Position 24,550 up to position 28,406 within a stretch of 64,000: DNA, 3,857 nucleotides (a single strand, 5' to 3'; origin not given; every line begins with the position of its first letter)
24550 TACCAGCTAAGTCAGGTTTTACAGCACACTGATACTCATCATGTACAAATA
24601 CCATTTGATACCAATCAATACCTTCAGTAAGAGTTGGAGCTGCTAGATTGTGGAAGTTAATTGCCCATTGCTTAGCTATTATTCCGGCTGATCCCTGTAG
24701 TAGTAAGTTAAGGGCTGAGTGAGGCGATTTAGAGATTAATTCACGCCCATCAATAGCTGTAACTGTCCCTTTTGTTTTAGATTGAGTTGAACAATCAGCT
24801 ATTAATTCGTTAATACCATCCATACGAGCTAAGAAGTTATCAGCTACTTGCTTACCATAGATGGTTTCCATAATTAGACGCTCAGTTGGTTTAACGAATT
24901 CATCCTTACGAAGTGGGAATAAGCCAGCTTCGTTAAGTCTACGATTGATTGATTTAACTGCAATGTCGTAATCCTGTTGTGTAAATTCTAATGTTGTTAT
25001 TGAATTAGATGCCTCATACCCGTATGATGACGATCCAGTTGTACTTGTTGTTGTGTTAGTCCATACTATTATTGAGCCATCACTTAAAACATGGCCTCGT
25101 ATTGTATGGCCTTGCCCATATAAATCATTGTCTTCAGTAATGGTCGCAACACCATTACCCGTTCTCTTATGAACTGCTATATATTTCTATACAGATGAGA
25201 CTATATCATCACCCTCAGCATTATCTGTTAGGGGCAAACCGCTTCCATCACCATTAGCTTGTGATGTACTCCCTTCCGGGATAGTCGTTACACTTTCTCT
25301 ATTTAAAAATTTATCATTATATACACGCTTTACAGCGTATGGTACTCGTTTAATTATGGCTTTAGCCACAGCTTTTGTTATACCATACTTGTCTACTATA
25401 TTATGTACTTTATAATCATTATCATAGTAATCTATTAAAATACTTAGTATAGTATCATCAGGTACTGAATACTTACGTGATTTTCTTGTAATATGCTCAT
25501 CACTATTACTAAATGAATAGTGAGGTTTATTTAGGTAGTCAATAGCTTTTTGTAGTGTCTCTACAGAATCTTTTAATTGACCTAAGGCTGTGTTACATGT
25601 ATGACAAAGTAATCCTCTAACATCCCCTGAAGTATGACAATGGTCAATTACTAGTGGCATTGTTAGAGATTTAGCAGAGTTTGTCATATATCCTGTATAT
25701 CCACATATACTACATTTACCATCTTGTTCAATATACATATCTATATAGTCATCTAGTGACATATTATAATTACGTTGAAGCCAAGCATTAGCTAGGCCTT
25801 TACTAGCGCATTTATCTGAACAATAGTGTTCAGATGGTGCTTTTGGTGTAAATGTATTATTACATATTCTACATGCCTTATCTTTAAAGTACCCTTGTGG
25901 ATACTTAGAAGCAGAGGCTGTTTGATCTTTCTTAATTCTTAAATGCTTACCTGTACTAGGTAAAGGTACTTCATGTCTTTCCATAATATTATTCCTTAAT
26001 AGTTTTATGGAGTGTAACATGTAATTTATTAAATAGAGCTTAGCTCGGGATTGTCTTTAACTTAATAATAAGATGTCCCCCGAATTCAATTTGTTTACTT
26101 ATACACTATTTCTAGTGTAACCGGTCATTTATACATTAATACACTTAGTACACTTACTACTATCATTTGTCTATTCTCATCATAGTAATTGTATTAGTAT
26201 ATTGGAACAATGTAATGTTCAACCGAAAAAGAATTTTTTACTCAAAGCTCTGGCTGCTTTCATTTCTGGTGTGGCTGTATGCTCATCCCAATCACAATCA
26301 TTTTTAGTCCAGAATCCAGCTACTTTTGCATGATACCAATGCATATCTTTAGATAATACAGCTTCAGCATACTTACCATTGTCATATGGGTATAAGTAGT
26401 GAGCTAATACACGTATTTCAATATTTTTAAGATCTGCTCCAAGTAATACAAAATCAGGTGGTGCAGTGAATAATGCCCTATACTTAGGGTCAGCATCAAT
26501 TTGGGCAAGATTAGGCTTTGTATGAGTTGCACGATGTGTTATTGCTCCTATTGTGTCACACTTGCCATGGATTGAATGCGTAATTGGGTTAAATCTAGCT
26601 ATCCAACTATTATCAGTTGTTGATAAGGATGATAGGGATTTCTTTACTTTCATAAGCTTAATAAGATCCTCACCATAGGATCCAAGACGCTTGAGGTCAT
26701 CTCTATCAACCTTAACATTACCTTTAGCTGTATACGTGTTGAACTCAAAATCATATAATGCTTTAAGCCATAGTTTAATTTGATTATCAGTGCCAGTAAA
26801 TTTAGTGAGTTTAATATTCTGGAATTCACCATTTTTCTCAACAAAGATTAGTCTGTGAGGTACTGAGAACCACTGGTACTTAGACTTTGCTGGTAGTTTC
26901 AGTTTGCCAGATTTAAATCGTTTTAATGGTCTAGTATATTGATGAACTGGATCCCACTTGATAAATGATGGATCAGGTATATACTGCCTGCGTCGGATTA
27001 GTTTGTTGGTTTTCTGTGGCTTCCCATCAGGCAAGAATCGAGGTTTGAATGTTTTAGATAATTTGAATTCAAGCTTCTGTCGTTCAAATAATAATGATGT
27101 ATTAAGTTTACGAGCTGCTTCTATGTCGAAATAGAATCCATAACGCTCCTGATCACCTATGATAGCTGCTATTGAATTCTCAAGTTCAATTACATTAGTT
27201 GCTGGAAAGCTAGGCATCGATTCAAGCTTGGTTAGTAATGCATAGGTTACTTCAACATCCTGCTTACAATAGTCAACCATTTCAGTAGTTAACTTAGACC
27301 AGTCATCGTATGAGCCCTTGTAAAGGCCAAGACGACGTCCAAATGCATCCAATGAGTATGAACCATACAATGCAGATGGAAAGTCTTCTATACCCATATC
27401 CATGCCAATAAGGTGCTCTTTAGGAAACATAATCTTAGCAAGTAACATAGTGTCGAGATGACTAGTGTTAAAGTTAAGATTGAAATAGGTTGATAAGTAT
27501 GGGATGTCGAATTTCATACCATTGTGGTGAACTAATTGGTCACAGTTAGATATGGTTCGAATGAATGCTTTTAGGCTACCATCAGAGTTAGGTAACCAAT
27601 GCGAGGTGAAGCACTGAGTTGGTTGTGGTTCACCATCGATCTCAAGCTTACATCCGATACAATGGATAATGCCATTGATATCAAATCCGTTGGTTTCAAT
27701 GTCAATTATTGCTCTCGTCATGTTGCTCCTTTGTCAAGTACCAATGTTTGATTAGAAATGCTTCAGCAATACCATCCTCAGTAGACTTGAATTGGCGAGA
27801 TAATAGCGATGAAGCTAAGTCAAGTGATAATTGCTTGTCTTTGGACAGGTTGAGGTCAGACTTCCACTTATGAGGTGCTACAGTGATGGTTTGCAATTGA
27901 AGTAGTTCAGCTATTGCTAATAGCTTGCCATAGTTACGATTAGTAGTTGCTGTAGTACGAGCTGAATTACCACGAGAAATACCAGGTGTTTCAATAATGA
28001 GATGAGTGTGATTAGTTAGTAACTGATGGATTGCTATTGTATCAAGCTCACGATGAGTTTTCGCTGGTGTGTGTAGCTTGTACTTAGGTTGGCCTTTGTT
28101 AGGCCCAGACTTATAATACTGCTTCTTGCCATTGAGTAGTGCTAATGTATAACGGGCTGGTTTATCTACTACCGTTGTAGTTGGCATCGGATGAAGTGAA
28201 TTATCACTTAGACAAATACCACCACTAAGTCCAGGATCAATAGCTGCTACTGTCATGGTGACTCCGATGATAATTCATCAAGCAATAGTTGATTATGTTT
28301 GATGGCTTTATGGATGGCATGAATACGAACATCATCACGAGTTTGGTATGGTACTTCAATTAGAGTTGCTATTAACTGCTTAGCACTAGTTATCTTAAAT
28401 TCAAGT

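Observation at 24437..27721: Family A DNA polymerase gene split within motif B by a 1.35-kb group I-like intron that carries an Endonuclease VII-type HNH gene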

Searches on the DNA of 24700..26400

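Call 3: search_rna_families(source=window, start=24700, end=26400, threshold=evalue, max_evalue=10, show_alignments=3)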
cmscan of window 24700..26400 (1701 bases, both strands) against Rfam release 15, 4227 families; matches with E-value up to 10: 5.
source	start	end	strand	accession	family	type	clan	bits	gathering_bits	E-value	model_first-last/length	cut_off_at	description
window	25177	25346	-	RF00028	Intron_gpI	Intron;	-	33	50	3.3e-06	1-253/253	no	Group I catalytic intron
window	26109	26188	-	RF01428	snoR128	Gene; snRNA; snoRNA; CD-box;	-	20.6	40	7.9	1-91/91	no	small nucleolar RNA snoR128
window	25471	25557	+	RF01218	snR41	Gene; snRNA; snoRNA; CD-box;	CL00068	18.8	50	7.5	1-111/111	no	Small nucleolar RNA snR41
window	25176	25219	-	RF00355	snoR28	Gene; snRNA; snoRNA; CD-box;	-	18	45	5.2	1-78/78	no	Small nucleolar RNA snoR28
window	26019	26083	-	RF00028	Intron_gpI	Intron;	-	12.8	50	3.7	60-138/253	no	Group I catalytic intron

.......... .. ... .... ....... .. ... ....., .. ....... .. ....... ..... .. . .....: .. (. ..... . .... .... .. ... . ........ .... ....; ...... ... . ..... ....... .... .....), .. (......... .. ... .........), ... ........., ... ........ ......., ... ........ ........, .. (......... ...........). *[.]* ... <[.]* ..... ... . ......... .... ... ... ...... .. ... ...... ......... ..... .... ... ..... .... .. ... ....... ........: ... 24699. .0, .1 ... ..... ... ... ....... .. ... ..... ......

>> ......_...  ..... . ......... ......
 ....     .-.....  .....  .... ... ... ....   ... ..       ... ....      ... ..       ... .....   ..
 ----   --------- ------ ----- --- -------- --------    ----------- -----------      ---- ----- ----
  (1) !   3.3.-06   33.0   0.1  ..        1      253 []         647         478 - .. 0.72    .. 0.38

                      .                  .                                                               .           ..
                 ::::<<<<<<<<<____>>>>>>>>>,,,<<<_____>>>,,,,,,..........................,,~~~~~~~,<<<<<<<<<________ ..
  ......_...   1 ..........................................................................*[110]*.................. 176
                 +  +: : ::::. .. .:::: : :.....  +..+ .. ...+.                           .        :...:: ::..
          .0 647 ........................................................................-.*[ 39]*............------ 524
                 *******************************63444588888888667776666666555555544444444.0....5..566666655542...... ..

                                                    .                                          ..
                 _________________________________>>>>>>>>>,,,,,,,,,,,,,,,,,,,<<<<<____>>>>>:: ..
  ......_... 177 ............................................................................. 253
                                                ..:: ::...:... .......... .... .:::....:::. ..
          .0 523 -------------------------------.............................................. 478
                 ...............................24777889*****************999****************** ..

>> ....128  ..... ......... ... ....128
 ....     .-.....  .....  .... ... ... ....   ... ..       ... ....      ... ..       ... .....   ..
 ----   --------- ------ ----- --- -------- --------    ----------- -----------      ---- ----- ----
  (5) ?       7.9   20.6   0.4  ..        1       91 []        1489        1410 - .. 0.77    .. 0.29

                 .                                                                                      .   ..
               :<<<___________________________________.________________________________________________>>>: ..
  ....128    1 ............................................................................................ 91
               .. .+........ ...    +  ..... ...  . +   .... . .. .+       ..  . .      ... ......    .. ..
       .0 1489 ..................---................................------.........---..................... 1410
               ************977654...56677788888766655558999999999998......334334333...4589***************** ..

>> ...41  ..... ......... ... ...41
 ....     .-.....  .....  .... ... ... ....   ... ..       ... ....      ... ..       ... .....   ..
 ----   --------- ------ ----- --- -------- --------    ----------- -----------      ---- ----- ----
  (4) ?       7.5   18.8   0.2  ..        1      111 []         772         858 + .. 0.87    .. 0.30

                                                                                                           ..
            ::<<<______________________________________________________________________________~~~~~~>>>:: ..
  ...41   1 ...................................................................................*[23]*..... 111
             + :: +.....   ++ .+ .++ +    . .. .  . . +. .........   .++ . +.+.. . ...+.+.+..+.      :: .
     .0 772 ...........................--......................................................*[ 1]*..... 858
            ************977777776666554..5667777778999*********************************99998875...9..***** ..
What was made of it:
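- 26029..26093 (-): Core 5' half: P3 5' strand CAAAUUG (26093..26087), P4 UCGGG (26083..26079), P5 UCUU/AAGA (26073..26054), P4' CCCGA (26049..26045), P6 5' strand CUCUAUUUAA (26038..26029). Weak RF00028 hit at 26083..26019 (call 3).
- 25126..25306 (-): Core 3' half: P6' (25306..25297), J6/7 + P7 GACUA (25286..25282), P7.1 (25281..25270), GUA, P7.2 (25266..25246), P3' CGGUUUG (25241..25235), P8 (25233..25212), J8/7 UGAUGAUA, P7' UAGUC (25203..25199), P9 (25194..25177), P9.1 (25174..25161), P9.2 (25158..25137), tail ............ RF00028 hit (call 3).
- Checked: With E-value thresholds RF00028 hits 25346..25177 at 33 bits, E 3.3e-6, below the gathering score of 50 (call 3).
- RF00028 hits the window core at E 3.3e-6 (call 3).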

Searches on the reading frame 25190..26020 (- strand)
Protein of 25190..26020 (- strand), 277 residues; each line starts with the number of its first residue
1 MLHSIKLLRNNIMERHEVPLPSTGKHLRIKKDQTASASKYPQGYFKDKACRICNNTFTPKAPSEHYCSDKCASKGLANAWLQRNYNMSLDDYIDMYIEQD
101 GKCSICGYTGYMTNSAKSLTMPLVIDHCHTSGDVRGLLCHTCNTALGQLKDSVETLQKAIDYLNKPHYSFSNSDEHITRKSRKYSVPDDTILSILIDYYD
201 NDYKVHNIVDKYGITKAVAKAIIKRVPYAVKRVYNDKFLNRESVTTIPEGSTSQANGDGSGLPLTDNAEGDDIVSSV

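Call 7: search_protein_families(library=pfam, proteins=[window:25190-26020:-], max_evalue=0.1)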
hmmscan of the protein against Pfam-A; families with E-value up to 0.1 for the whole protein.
window:25190-26020:- (277 aa): 3 families
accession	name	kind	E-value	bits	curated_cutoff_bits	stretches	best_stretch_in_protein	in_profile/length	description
PF02945.21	Endonuclease_7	-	5.6e-23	81.1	23.6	1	80-165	3-82/82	Recombination endonuclease VII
PF17140.10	DUF5113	-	0.019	15.4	27.1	1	142-181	17-56/161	Domain of unknown function (DUF5113)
PF04297.20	UPF0122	-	0.076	13.7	22.7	0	195-231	26-62/101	Putative helix-turn-helix protein, YlxM / p13 like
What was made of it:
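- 25187..25984 (-): Homing-endonuclease gene of the Endo VII / DHHRN type (265 aa from ATG 25984, preceded by AAGGA). The longest ORF starts at ATG 26020 (277 aa). It lies in the P6 loop and its last ~37 codons read through P6', P7, P7.1, P7.2, P3', P8 and P7' to a UAG in the P9 loop. Pfam PF02945 E 5.6e-23 (call 7).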

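Call 38: search_protein_families(library=phrogs, proteins=[window:25190-25984:-], max_evalue=0.001)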
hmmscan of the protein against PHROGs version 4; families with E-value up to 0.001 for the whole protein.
window:25190-25984:- (265 aa): 8 families
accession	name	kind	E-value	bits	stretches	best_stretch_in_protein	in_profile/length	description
phrog_2633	-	DNA, RNA and nucleotide metabolism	4.2e-28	99.3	1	33-153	37-138/142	endonuclease VII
phrog_307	-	DNA, RNA and nucleotide metabolism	6.7e-27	96.4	1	67-154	99-179/334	endonuclease VII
phrog_2914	-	DNA, RNA and nucleotide metabolism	1.2e-26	94.7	1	51-155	58-156/190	endonuclease VII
phrog_423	-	DNA, RNA and nucleotide metabolism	9.5e-15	55.9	1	83-145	18-75/159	endonuclease VII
phrog_17507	-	DNA, RNA and nucleotide metabolism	8e-09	36.3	1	113-154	1-43/65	endonuclease VII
phrog_11865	-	DNA, RNA and nucleotide metabolism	3e-07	31.9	1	112-149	1-38/95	endonuclease VII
phrog_1035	-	DNA, RNA and nucleotide metabolism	3.3e-06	28.2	1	35-171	89-249/271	endonuclease VII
phrog_2862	-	unknown function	0.00041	21.6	0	36-66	3-33/118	-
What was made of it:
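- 25187..25984 (-): PHROG 'endonuclease VII' families (call 38).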

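Call 41: search_solved_structures(query=window:25190-25984:-, max_evalue=0.01, show_alignments=1)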
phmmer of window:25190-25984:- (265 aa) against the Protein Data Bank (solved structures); distinct sequences matched with E-value up to 0.01: 4.
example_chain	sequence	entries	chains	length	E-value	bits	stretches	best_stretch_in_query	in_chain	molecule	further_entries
3fc3_A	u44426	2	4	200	5.8e-07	32.4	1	103-153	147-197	Restriction endonuclease Hpy99I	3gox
1e7d_A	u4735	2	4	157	0.00064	22.4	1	83-142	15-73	RECOMBINATION ENDONUCLEASE VII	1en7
2qnf_A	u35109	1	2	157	0.00084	22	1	83-142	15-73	Recombination endonuclease VII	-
1e7l_A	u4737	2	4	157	0.0032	20.1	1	83-142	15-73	RECOMBINATION ENDONUCLEASE VII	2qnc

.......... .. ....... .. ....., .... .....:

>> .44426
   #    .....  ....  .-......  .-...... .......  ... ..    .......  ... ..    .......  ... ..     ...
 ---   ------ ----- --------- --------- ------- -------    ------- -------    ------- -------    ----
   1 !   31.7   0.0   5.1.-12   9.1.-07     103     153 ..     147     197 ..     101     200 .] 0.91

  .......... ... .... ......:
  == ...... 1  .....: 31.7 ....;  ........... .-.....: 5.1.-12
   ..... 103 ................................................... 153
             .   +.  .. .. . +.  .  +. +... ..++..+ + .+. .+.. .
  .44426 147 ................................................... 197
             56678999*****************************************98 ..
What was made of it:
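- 25187..25984 (-): PDB matches Hpy99I and T4 endo VII (call 41).
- Pfam, PHROG and PDB matches (calls 7, 38, 41).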

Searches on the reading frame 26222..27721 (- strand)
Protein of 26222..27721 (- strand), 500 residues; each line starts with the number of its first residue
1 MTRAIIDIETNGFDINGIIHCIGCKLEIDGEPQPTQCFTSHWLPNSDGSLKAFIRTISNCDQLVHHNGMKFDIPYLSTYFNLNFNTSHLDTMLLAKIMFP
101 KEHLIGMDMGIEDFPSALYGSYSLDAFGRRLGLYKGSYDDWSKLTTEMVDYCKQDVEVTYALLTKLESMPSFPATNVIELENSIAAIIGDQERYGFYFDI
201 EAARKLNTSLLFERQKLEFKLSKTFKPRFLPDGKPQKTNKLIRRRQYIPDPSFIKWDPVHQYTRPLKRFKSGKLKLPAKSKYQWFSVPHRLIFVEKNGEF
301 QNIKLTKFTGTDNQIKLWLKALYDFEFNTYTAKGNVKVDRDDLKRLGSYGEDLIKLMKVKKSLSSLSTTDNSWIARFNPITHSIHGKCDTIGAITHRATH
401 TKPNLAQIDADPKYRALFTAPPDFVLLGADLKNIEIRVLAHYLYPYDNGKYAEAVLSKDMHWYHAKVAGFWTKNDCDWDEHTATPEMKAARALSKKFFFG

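Call 7: search_protein_families(library=pfam, proteins=[window:26222-27721:-], max_evalue=0.1)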
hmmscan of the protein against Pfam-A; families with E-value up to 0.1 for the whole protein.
window:26222-27721:- (500 aa): 5 families
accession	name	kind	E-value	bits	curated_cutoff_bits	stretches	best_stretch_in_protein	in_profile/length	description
PF00476.26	DNA_pol_A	-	1.5e-11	44.3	34.3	1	328-442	51-170/381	DNA polymerase family A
PF13482.12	RNase_H_2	-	3e-07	31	22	1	5-163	2-161/165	RNase_H superfamily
PF01612.26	DNA_pol_A_exo1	-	0.0035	17.6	23.6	1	53-169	68-171/173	3'-5' exonuclease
PF03175.18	DNA_pol_B_2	-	0.011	15.1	25.8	1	142-169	134-161/468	DNA polymerase type B, organellar and viral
PF10108.15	DNA_pol_B_exo2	-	0.013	15.6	24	0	50-77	41-69/213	Predicted 3'-5' exonuclease related to the exonuclease domain of PolB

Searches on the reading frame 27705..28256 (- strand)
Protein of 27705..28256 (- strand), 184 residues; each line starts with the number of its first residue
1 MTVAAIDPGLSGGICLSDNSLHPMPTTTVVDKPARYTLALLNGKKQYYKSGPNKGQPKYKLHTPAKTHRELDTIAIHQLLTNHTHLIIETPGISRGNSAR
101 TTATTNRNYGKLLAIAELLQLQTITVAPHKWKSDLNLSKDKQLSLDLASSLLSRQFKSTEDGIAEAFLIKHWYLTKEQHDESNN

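Call 38: search_protein_families(library=phrogs, proteins=[window:27705-28256:-], max_evalue=0.001)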
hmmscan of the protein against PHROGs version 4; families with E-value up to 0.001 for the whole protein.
window:27705-28256:- (184 aa): 1 family
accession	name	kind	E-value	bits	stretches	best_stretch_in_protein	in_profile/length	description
phrog_1770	-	DNA, RNA and nucleotide metabolism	3.1e-19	70.5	1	1-178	4-152/158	Holliday junction resolvase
